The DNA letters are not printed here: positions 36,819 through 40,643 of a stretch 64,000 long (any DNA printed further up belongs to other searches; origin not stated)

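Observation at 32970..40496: Island of Maf-like (MptE-like / DUF115) genes: four modules in three genes, including an 1175-aa tandem fusion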

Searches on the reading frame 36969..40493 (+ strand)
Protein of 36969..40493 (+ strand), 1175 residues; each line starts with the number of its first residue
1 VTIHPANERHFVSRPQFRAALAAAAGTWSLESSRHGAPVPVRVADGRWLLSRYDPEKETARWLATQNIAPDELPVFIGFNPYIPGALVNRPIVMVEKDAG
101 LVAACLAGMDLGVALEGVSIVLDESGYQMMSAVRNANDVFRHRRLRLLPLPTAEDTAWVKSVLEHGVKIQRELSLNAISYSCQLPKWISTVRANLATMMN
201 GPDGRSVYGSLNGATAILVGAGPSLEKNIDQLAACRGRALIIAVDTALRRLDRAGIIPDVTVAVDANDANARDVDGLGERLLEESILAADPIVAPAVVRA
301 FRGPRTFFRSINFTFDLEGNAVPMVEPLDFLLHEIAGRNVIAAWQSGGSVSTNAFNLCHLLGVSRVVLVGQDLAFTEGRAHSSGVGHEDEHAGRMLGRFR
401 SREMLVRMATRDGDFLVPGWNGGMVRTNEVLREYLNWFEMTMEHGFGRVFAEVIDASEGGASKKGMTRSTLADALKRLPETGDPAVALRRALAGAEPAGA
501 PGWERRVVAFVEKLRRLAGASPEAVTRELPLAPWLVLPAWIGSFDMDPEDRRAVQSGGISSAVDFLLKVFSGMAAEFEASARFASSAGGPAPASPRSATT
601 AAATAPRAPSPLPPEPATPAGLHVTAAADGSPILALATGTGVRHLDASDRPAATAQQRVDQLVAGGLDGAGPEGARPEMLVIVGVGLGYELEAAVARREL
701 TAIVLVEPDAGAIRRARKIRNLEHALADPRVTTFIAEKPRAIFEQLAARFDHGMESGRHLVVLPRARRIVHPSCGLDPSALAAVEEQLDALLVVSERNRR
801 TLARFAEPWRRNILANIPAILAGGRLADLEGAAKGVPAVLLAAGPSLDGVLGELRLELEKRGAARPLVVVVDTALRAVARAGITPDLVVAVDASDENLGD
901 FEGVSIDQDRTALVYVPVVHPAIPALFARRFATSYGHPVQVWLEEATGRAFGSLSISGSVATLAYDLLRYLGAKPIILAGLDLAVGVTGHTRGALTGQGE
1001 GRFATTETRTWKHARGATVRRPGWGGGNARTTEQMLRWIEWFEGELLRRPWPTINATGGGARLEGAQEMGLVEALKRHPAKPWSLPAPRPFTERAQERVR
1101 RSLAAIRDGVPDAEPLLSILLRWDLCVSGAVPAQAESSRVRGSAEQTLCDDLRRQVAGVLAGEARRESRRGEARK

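Call 7: search_protein_families(library=pfam, proteins=[window:36969-40493:+], max_evalue=0.1)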
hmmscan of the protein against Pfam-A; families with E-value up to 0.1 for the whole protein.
window:36969-40493:+ (1175 aa): 3 families
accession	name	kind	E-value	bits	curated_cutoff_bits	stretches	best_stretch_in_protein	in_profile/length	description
PF01973.23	MptE-like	-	8.8e-60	201.8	34.6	2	193-377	5-170/171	6-hydroxymethylpterin diphosphokinase MptE-like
PF20157.4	Maf_flag10_N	-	0.013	15.4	23.5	1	679-709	114-144/228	Glycosyltransferase Maf N-terminal domain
PF04263.21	TPK_catalytic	-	0.08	13.3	30.7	0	239-262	9-32/113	Thiamin pyrophosphokinase, catalytic domain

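Call 8: search_protein_families(library=ncbifam, proteins=[window:36969-40493:+], max_evalue=0.1)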
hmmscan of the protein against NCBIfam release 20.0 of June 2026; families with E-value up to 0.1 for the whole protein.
window:36969-40493:+ (1175 aa): 1 family
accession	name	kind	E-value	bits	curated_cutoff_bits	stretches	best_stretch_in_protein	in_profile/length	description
NF050051.1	FlagModPseD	domain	1.9e-25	89.6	670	3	814-1069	204-456/640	flagellin modification protein PseD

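Call 16: find_homologous_proteins(query=window:36969-40493:+)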
Query window:36969-40493:+ (1175 aa): 73 proteins with E <= 0.001 among 8000 candidates.
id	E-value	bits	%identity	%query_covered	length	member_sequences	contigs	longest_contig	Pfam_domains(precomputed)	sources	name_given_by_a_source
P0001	0.0e+0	2598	100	100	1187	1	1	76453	PF01973.24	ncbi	-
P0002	0.0e+0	1587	65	98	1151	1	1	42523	PF01973.24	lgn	-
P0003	2.0e-33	134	25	37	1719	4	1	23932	PF01973.24,PF23914.2,PF20157.5,PF13414.13,PF13428.13,PF14559.13,PF00515.35,PF13424.13,PF13432.13,PF13181.13,PF07719.24,PF13174.13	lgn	-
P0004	1.2e-32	131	27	44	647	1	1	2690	PF01973.24,PF20157.5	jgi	jgi:hypothetical protein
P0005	2.6e-30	123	28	45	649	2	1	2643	PF01973.24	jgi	jgi:hypothetical protein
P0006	3.3e-28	116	30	34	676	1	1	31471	PF01973.24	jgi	jgi:hypothetical protein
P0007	3.5e-27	113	28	42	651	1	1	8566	PF01973.24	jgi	jgi:hypothetical protein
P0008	7.5e-27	112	32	34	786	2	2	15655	PF14559.13,PF01973.24,PF12895.14,PF13428.13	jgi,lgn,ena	-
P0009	1.3e-26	111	29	38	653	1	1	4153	PF01973.24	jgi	-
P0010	2.6e-26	110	31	38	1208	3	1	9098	PF01973.24,PF04055.28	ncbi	-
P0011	2.5e-25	107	36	26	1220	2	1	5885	PF01973.24,PF04055.28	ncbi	-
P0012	4.6e-25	106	25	38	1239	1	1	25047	PF01973.24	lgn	-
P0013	1.0e-23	101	29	38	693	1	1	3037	PF01973.24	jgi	jgi:hypothetical protein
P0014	1.2e-23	101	29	38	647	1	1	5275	PF01973.24,PF20157.5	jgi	jgi:hypothetical protein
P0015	4.4e-23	99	26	41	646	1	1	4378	PF01973.24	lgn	-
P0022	1.6e-21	94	27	40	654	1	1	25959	PF01973.24,PF20157.5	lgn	-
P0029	1.1e-20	91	27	41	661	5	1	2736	PF01973.24,PF20157.5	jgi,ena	-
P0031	1.4e-20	91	28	36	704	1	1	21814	PF01973.24,PF20157.5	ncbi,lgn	-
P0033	1.0e-19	88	26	38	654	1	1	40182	PF01973.24,PF20157.5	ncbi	-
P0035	1.1e-19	88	28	37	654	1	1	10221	PF01973.24,PF20157.5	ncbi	-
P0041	3.5e-19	86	28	36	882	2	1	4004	PF01973.24,PF13431.13,PF23914.2,PF20157.5,PF13414.13,PF13428.13,PF14559.13,PF13371.13,PF00515.35,PF12895.14,PF13432.13,PF13181.13,PF07719.24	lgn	-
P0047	3.4e-18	83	26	34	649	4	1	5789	PF01973.24,PF20157.5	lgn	-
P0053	8.2e-17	79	25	47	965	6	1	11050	PF14559.13,PF01973.24,PF20157.5,PF13414.13,PF13371.13,PF00515.35,PF13424.13,PF13432.13,PF13428.13,PF13181.13,PF07719.24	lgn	-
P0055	1.9e-16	77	33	28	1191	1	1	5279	PF01973.24,PF20157.5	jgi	-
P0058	5.8e-16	76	25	42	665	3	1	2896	PF01973.24,PF20157.5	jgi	-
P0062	8.1e-15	72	24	34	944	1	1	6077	PF14559.13,PF25063.1,PF01973.24,PF20157.5,PF00515.35,PF13424.13,PF13432.13,PF13428.13,PF07719.24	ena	-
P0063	1.7e-14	71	28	27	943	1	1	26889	PF01973.24,PF20157.5,PF13432.13,PF13428.13,PF07719.24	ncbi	-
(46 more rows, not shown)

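Call 17: find_encoding_contigs(protein=P0001, flank=10000, max_places=3)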
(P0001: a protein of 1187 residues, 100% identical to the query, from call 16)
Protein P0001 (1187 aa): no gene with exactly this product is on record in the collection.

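Call 18: find_encoding_contigs(protein=P0002, flank=10000, max_places=3)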
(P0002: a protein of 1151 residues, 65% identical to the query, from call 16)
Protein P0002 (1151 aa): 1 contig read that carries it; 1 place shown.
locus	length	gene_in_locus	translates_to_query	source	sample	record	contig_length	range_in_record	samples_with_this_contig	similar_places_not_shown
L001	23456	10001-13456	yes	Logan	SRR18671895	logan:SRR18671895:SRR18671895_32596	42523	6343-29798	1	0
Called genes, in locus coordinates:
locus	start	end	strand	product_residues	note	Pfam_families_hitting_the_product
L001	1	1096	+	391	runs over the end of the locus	PF01960:ArgJ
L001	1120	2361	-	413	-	-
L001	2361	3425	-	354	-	-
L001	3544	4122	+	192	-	PF02698:DUF218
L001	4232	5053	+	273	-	PF10502:Peptidase_S26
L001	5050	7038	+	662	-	PF03717:PBP_dimer, PF21922:PBP_dimer_2 (weak), PF00905:Transpeptidase, PF03793:PASTA (weak)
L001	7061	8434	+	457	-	PF01973:MptE-like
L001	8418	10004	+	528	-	PF01973:MptE-like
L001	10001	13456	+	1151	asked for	PF01973:MptE-like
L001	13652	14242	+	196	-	PF20660:DUF6812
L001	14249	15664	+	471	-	PF00437:T2SSE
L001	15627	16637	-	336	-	PF04018:VCA0040-like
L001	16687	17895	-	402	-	PF07690:MFS_1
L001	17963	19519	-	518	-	PF01773:Nucleos_tra2_N, PF07670:Gate, PF07662:Nucleos_tra2_C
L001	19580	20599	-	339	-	PF00069:Pkinase, PF07714:PK_Tyr_Ser-Thr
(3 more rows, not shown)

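Call 19: find_related_loci(query=window:36969-40493:+, collection=genome_contigs, flank=10000)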
Query window:36969-40493:+ (1175 aa) in genome_contigs; peptide patterns used: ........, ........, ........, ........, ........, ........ (x = any residue, [..] = any of these).
35 stretches matched a pattern, but none encodes a relative of the query by tblastn (E <= 1e-3).

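Call 26: search_solved_structures(query=window:36969-40493:+, max_evalue=1, show_alignments=2)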
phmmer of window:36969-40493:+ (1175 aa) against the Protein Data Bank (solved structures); distinct sequences matched with E-value up to 1: 1.
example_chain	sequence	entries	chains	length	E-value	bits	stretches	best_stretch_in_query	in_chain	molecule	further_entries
5mu5_A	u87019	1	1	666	0.0018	19.4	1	215-303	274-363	Uncharacterized protein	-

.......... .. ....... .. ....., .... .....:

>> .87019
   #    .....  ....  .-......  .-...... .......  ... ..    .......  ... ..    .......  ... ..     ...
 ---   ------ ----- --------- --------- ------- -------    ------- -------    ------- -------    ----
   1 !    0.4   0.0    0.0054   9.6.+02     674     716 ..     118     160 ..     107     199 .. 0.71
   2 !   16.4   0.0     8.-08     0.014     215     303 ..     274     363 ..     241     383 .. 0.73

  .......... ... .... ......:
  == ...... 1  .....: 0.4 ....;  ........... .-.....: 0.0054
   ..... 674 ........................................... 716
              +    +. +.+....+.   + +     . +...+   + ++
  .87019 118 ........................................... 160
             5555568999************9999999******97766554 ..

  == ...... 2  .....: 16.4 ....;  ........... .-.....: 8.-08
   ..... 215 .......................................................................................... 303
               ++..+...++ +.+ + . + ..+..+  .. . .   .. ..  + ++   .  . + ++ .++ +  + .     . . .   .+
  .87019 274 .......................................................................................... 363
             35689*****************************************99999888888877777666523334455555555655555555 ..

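Call 29: find_encoding_contigs(protein=P0012, flank=10000, max_places=2)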
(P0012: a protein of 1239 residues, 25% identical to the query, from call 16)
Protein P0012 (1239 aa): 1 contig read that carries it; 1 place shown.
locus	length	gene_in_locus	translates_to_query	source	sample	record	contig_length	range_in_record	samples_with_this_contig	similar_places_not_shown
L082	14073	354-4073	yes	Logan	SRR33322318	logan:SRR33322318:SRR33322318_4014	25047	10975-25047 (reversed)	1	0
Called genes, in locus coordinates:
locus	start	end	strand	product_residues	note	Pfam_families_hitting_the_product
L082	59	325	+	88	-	PF26154:DUF8042 (weak)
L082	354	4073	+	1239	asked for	PF01973:MptE-like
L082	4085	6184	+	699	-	PF00884:Sulfatase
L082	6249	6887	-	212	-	PF13649:Methyltransf_25 (weak)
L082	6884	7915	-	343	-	PF01073:3Beta_HSD, PF01370:Epimerase, PF02719:Polysacc_synt_2, PF04321:RmlD_sub_bind (weak), PF05368:NmrA, PF08659:KR (weak), PF16363:GDP_Man_Dehyd, PF13460:NAD_binding_10 (weak), +1 more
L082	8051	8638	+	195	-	PF00583:Acetyltransf_1 (weak)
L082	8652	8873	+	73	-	PF00550:PP-binding (weak)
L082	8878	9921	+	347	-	PF08545:ACP_syn_III, PF08541:ACP_syn_III_C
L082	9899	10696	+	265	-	PF00106:adh_short, PF08659:KR, PF13561:adh_short_C2, PF23441:SDR (weak)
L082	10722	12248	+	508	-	PF00501:AMP-binding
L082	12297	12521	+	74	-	-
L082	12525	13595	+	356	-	PF08545:ACP_syn_III, PF08541:ACP_syn_III_C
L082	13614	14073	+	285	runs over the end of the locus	PF00551:Formyl_trans_N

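Call 30: find_encoding_contigs(protein=P0003, flank=10000, max_places=2)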
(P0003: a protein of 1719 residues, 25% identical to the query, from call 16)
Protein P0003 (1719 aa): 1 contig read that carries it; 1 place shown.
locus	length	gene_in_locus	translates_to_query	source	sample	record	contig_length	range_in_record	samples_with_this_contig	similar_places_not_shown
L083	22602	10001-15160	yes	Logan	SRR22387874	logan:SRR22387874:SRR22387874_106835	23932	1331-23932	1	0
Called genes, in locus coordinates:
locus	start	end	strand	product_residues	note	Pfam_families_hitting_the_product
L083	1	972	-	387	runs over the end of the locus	-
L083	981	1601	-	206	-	PF00515:TPR_1 (weak), PF07719:TPR_2 (weak), PF00515:TPR_1 (weak), PF07719:TPR_2 (weak), PF13414:TPR_11, PF13432:TPR_16 (weak), PF14559:TPR_19 (weak), PF13431:TPR_17 (weak), +12 more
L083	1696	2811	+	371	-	PF00701:DHDPS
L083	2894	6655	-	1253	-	-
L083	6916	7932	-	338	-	PF00571:CBS (weak), PF02353:CMAS, PF13489:Methyltransf_23, PF05175:MTS (faint), PF13847:Methyltransf_31, PF08241:Methyltransf_11, PF08242:Methyltransf_12, PF13649:Methyltransf_25, +1 more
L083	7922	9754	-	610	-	PF12895:ANAPC3 (weak), PF00515:TPR_1 (weak), PF13432:TPR_16, PF13424:TPR_12, PF13432:TPR_16, PF00515:TPR_1, PF07719:TPR_2, PF13432:TPR_16, +25 more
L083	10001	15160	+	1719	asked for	PF20157:Maf_flag10_N (faint), PF01973:MptE-like, PF00515:TPR_1 (faint), PF07719:TPR_2 (faint), PF13174:TPR_6 (faint), PF13181:TPR_8 (faint), PF01973:MptE-like, PF14559:TPR_19 (weak), +5 more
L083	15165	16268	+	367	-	PF12625:Arabinose_bd, PF12833:HTH_18, PF00165:HTH_AraC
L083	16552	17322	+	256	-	PF21033:RMD1-3, PF14559:TPR_19 (faint), PF13431:TPR_17 (faint)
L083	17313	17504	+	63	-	-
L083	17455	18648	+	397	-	PF00465:Fe-ADH, PF13685:Fe-ADH_2, PF25137:ADH_Fe_C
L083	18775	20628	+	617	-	PF00501:AMP-binding, PF13193:AMP-binding_C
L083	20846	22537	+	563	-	PF00135:COesterase, PF20434:BD-FAE, PF07859:Abhydrolase_3 (weak)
